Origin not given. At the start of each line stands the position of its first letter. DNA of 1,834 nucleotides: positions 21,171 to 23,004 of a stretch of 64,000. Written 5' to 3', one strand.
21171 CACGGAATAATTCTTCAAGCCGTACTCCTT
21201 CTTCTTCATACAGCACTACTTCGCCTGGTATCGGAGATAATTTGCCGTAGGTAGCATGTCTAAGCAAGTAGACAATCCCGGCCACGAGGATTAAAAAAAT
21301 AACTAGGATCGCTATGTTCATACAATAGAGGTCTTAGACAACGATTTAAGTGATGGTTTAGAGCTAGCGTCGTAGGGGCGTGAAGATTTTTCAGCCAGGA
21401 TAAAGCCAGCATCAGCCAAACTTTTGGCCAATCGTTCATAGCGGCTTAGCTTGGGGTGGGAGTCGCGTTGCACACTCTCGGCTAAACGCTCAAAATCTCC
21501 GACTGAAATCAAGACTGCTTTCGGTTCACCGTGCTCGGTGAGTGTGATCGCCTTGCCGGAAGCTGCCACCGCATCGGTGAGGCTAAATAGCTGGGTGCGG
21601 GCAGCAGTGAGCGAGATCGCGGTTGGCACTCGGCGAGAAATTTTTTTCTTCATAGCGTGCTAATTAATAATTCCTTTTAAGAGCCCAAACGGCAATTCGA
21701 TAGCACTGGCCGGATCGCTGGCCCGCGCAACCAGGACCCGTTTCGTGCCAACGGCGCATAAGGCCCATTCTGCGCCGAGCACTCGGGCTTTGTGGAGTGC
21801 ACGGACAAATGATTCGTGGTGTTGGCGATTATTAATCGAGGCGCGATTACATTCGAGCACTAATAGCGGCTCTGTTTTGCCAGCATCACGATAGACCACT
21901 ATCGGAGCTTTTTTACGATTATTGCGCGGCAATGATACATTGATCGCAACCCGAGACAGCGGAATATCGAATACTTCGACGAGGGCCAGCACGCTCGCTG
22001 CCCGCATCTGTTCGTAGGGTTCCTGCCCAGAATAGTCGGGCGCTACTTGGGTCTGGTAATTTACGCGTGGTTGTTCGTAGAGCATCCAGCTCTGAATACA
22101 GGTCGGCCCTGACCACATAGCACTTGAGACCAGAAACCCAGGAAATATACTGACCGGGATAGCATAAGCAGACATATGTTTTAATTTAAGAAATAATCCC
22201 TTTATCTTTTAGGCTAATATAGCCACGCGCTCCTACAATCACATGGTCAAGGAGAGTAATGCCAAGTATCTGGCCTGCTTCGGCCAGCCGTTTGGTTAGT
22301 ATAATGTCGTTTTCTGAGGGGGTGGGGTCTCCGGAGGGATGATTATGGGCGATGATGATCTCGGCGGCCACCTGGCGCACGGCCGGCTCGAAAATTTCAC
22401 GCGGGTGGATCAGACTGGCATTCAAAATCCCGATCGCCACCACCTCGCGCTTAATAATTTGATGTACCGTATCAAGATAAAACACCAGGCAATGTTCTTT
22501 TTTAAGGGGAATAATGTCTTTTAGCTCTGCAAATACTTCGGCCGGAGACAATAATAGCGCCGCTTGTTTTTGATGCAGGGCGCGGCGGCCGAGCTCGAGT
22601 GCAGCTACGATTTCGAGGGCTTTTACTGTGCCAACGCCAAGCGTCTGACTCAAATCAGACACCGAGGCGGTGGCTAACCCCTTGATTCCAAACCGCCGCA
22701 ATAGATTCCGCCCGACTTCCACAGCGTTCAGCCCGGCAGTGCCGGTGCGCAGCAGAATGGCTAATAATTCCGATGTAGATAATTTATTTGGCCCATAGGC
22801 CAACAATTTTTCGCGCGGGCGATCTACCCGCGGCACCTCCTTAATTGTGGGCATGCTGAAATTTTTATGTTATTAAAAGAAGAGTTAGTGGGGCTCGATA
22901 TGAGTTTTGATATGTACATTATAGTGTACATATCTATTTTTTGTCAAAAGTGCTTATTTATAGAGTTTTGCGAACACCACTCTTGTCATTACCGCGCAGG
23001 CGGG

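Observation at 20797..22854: Phd/YefM-like antitoxin translationally coupled to a PH-domain membrane protein, beside a stand-alone PD-(D/E)xK protein and RadC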

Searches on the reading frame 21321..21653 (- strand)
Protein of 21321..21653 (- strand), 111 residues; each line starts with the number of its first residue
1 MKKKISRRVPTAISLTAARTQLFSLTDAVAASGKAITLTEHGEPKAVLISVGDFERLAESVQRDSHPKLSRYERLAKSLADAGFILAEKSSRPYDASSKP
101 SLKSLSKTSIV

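Call 3: search_protein_families(library=pfam, proteins=[window:21321-21653:-], max_evalue=1)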
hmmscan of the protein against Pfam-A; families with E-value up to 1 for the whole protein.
window:21321-21653:- (111 aa): 2 families
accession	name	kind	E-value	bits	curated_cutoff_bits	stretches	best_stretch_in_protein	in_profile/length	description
PF02604.26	PhdYeFM_antitox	-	1.1e-11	44.8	29.8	1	12-68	3-59/74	Antitoxin Phd_YefM, type II toxin-antitoxin system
PF18506.7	RelB-like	-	0.2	11.9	27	1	38-59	8-29/62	RelB Antitoxin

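Call 4: search_protein_families(library=ncbifam, proteins=[window:21321-21653:-], max_evalue=1)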
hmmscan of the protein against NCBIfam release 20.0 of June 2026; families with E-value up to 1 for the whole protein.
window:21321-21653:- (111 aa): 2 families
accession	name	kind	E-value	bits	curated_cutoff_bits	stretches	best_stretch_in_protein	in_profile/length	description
TIGR01552.1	phd_fam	subfamily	4.9e-10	38.6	20.8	1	12-60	1-48/53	type II toxin-antitoxin system prevent-host-death family antitoxin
NF058545.1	IVPilMotSglSMyx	equivalog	0.019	15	170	1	19-77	49-105/125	type IV pili motility protein SglS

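Call 5: search_protein_families(library=padloc, proteins=[window:21321-21653:-], max_evalue=1)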
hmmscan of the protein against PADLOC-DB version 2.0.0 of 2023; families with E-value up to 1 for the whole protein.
window:21321-21653:- (111 aa): 0 families

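Call 7: search_protein_families(library=phrogs, proteins=[window:21321-21653:-], max_evalue=1)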
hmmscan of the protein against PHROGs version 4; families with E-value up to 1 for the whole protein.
window:21321-21653:- (111 aa): 2 families
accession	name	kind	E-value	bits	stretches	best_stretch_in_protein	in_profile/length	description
phrog_2268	-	moron, auxiliary metabolic gene and host takeover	0.00013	23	1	14-61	6-51/84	antitoxin from a toxin-antitoxin system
phrog_10078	-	unknown function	0.047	14.8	1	13-81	4-70/87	-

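Call 15: find_homologous_proteins(query=window:21321-21653:-, max_evalue=0.001)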
Query window:21321-21653:- (111 aa): 2 proteins with E <= 0.001 among 21 candidates.
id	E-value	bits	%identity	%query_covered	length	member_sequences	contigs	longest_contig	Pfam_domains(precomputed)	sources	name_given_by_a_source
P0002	1.8e-60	219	100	100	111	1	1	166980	PF02604.27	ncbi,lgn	-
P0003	2.0e-20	90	55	80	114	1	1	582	PF02604.27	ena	-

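Call 35: find_encoding_contigs(protein=P0003, flank=5000, max_places=3)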
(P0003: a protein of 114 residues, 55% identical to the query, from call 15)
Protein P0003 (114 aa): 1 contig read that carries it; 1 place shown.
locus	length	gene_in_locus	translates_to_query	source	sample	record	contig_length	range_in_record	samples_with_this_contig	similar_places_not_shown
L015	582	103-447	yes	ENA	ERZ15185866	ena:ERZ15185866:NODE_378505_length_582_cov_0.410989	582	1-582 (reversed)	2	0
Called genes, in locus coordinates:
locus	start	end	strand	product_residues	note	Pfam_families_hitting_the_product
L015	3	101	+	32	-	?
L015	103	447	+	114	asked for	PF02604:PhdYeFM_antitox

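Call 42: find_related_loci(query=A4, collection=metagenome_contigs, flank=5000)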
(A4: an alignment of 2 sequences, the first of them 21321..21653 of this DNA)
Query A4 (111 aa) in metagenome_contigs; peptide patterns used: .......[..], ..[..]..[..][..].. (x = any residue, [..] = any of these).
192 stretches matched a pattern; 2 encode a relative of the query (tblastn E <= 1e-3); 2 distinct loci.
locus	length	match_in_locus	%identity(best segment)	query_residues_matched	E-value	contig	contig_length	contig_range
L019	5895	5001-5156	40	11-62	3e-7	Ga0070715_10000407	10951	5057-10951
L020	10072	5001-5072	58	33-56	1e-5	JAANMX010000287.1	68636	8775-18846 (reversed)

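Call 68: search_solved_structures(query=window:21321-21653:-, max_evalue=1, show_alignments=4)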
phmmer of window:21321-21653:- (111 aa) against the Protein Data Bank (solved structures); distinct sequences matched with E-value up to 1: 9.
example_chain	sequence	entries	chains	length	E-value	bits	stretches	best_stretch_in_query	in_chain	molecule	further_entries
9g12_C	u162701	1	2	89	0.00059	23.2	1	15-82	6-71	Antitoxin RelB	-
3g5o_A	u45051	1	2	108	0.0007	23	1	15-78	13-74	Uncharacterized protein Rv2865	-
6l8e_A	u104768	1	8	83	0.29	14.6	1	17-82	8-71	YefM Antitoxin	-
7bwf_D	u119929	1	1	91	0.33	14.4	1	16-82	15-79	Antitoxin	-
3cto_A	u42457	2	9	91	0.33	14.4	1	12-73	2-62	Uncharacterized protein Rv3357/MT3465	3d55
7bwf_B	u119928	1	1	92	0.33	14.4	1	16-82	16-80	Antitoxin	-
6l8f_B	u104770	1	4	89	0.34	14.4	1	17-82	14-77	Antitoxin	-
3oei_A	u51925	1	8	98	0.41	14.2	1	12-73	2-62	RelJ (Antitoxin Rv3357)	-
2k0z_A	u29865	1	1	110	0.61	13.6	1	42-94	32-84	Uncharacterized protein hp1203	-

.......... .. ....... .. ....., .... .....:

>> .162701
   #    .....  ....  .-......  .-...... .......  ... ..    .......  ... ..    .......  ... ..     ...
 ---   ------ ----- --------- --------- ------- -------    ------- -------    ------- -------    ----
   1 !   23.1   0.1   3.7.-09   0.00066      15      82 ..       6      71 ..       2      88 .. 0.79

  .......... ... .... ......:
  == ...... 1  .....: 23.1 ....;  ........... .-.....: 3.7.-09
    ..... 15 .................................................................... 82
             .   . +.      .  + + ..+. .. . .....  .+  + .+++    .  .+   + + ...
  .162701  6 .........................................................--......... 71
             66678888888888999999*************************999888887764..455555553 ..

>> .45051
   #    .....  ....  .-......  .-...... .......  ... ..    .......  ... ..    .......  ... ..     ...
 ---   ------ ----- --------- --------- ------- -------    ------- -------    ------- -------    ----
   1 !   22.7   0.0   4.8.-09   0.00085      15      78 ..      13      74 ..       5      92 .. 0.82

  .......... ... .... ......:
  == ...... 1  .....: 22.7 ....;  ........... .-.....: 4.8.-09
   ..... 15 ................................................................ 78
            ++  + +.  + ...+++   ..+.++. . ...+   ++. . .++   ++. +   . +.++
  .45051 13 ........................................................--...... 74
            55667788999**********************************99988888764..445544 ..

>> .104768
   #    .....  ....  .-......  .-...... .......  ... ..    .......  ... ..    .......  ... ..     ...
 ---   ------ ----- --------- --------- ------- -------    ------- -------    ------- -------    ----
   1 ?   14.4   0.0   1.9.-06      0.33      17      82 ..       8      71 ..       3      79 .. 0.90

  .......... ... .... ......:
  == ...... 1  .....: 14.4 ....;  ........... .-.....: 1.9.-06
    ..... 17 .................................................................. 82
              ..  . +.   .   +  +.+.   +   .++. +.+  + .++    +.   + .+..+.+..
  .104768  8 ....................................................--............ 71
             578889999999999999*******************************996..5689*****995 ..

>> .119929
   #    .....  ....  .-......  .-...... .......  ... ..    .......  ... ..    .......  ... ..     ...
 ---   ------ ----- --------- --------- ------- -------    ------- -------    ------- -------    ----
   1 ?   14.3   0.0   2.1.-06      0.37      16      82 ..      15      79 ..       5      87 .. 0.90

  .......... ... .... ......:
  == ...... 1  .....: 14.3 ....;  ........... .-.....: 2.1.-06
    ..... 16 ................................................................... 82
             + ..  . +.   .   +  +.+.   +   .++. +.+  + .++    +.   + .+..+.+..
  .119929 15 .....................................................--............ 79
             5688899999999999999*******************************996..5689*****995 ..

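Call 98: find_related_loci(query=A4, collection=viral_contigs, flank=4000)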
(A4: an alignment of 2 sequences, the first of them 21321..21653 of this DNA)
Query A4 (111 aa) in viral_contigs; peptide patterns used: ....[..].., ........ (x = any residue, [..] = any of these).
32 stretches matched a pattern, but none encodes a relative of the query by tblastn (E <= 1e-3).

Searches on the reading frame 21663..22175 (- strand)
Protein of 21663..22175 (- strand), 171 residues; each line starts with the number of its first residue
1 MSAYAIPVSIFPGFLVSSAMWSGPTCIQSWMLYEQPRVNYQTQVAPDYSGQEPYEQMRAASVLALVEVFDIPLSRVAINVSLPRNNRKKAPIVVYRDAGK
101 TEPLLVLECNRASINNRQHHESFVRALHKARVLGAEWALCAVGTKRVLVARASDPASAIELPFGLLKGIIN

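Call 3: search_protein_families(library=pfam, proteins=[window:21663-22175:-], max_evalue=1)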
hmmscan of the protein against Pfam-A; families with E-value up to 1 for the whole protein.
window:21663-22175:- (171 aa): 1 family
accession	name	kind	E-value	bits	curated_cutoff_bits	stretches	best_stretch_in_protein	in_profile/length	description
PF13588.12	HSDR_N_2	-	0.00019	21.9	25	1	55-153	3-98/110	Type I restriction enzyme R protein N terminus (HSDR_N)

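Call 4: search_protein_families(library=ncbifam, proteins=[window:21663-22175:-], max_evalue=1)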
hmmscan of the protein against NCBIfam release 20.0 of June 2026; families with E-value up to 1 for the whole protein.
window:21663-22175:- (171 aa): 3 families
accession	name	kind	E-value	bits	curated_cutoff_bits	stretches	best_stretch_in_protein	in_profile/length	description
NF010637.0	PRK14034.1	equivalog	0.014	14.4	594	1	114-169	160-216/372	citrate synthase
NF010636.0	PRK14033.1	equivalog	0.11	11.3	479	1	84-169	143-223/376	bifunctional 2-methylcitrate synthase/citrate synthase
NF041034.1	Rad50_Sulf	equivalog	0.36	8.6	1000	1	64-101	736-774/872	DNA double-strand break repair ATPase Rad50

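Call 5: search_protein_families(library=padloc, proteins=[window:21663-22175:-], max_evalue=1)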
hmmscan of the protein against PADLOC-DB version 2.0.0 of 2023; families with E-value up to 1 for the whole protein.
window:21663-22175:- (171 aa): 2 families
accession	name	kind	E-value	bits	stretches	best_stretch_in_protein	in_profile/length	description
PDLC03030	MTase_I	-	0.00021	17.8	1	51-145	48-142/670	Type I methyltransferase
PDLC03034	MTase_I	-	0.017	11.4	1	53-118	57-124/672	Type I methyltransferase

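Call 7: search_protein_families(library=phrogs, proteins=[window:21663-22175:-], max_evalue=1)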
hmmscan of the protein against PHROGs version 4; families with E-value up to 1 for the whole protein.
window:21663-22175:- (171 aa): 0 families

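Call 45: search_solved_structures(query=window:21663-22175:-, max_evalue=10, show_alignments=3)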
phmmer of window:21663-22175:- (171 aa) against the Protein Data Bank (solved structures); distinct sequences matched with E-value up to 10: 0.

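Call 47: list_cluster_members(proteins=[window:21663-22175:-, window:21321-21653:-, window:20800-21321:-, window:22189-22854:-])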
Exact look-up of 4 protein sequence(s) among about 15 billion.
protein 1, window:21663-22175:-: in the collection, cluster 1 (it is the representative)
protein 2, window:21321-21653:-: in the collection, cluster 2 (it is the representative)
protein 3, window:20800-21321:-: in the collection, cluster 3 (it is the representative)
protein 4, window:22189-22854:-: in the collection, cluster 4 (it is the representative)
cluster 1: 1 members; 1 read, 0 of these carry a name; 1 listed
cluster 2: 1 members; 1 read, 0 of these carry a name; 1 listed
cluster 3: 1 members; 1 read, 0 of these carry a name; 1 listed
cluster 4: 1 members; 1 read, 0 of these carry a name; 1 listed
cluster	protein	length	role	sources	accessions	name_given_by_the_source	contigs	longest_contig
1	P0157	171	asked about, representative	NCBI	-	-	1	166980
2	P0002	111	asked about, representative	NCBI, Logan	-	-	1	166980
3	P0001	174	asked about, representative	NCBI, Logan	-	-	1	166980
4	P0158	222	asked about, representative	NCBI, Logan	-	-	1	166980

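Call 51: predict_structure(protein=window:21663-22175:-)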
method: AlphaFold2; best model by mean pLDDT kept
length: 171 residues; sequences in the alignment: 1
mean_pLDDT: 46.0   pTM: 0.43
mean pLDDT of the five models: 46.0, 45.6, 45.2, 45.0, 34.1
residues with pLDDT >= 90: 0; 70-90: 27; 50-70: 30; < 50: 114
segments of 3 or more residues with pLDDT < 50: 1-100, 111-115, 164-171
pLDDT, mean of each block of 10 residues (from residue 1): 29 35 37 32 31 35 34 35 35 43 55 52 73 71 67 77 43 30
secondary structure, 60 per line:
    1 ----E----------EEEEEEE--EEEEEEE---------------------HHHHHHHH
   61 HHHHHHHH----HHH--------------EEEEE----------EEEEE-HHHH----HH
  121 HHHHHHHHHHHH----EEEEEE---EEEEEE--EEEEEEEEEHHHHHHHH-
elements in order: E16-22 E25-31 H53-68 E90-94 E105-109 H111-114 H119-132 E137-142 E146-151 E154-162 H163-170

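Call 73: search_dna_similar(query=window:21663-22175:-, collection=plasmids, mode=protein, max_evalue=0.01, max_rows=15)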
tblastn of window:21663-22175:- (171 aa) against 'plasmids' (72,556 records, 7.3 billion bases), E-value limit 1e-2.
No match.

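Call 74: search_dna_similar(query=window:21663-22175:-, collection=phages, mode=protein, max_evalue=0.01, max_rows=15)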
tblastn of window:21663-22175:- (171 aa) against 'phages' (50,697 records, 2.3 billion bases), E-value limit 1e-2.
No match.

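Call 75: find_encoding_contigs(protein=P0157, flank=10000, max_places=3)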
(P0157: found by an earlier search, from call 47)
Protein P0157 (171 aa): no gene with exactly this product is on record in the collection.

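Call 96: find_related_loci(query=window:21663-22175:-, collection=viral_contigs, flank=4000)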
Query window:21663-22175:- (171 aa) in viral_contigs; peptide patterns used: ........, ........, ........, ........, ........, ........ (x = any residue, [..] = any of these).
6 stretches matched a pattern, but none encodes a relative of the query by tblastn (E <= 1e-3).

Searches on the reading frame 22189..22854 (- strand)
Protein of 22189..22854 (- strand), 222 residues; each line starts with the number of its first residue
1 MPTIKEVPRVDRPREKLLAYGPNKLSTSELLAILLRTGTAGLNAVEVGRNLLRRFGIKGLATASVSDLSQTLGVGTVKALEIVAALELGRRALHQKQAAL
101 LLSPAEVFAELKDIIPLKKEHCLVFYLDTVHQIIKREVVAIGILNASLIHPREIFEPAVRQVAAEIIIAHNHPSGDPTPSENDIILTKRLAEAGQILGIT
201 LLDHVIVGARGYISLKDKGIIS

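Call 3: search_protein_families(library=pfam, proteins=[window:22189-22854:-], max_evalue=1)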
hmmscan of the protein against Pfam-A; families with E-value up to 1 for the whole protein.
window:22189-22854:- (222 aa): 4 families
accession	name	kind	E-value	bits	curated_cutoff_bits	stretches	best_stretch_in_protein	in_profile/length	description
PF04002.20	RadC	-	1.4e-40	138.4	22.1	1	104-219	4-120/121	RadC-like JAB domain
PF20582.4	UPF0758_N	-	1.3e-25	89.7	27.1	1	4-79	1-76/77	UPF0758 N-terminal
PF14464.11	Prok-JAB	-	0.02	15.2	25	1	166-198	69-101/114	Prokaryotic homologs of the JAB domain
PF18274.6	V_ATPase_prox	-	0.049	14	27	1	15-47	2-33/52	Vacuolar ATPase Subunit I N-terminal proximal lobe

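Call 4: search_protein_families(library=ncbifam, proteins=[window:22189-22854:-], max_evalue=1)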
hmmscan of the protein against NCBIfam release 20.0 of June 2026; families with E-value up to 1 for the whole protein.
window:22189-22854:- (222 aa): 3 families
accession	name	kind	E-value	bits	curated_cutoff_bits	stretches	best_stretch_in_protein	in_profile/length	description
NF000642.1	PRK00024.1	equivalog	1.8e-69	233.6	180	1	14-220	1-211/212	RadC family protein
TIGR00608.1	radc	subfamily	2.4e-64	217.1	133.85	1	12-221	1-218/218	RadC family protein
NF001824.0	PRK00558.1-5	equivalog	0.14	10.5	451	1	49-87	606-645/652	excinuclease ABC subunit UvrC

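Call 5: search_protein_families(library=padloc, proteins=[window:22189-22854:-], max_evalue=1)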
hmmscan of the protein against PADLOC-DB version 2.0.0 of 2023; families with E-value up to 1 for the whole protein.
window:22189-22854:- (222 aa): 3 families
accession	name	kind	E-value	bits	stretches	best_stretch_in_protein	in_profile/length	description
PDLC00900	JAB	-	0.0011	17.1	1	168-209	92-132/159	JAB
PDLC00896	JAB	-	0.018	12.8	1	170-218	98-147/159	JAB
PDLC00902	JAB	-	0.046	11.4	1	170-212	100-140/159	JAB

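Call 7: search_protein_families(library=phrogs, proteins=[window:22189-22854:-], max_evalue=1)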
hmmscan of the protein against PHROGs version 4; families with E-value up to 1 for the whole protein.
window:22189-22854:- (222 aa): 3 families
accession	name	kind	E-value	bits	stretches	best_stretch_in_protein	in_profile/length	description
phrog_10276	-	DNA, RNA and nucleotide metabolism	1.8e-32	113.5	1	87-219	15-151/153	DNA repair protein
phrog_35166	-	unknown function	0.0067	16.6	1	119-185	18-83/322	-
phrog_5556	-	tail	0.2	12.5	1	159-186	75-103/148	tail protein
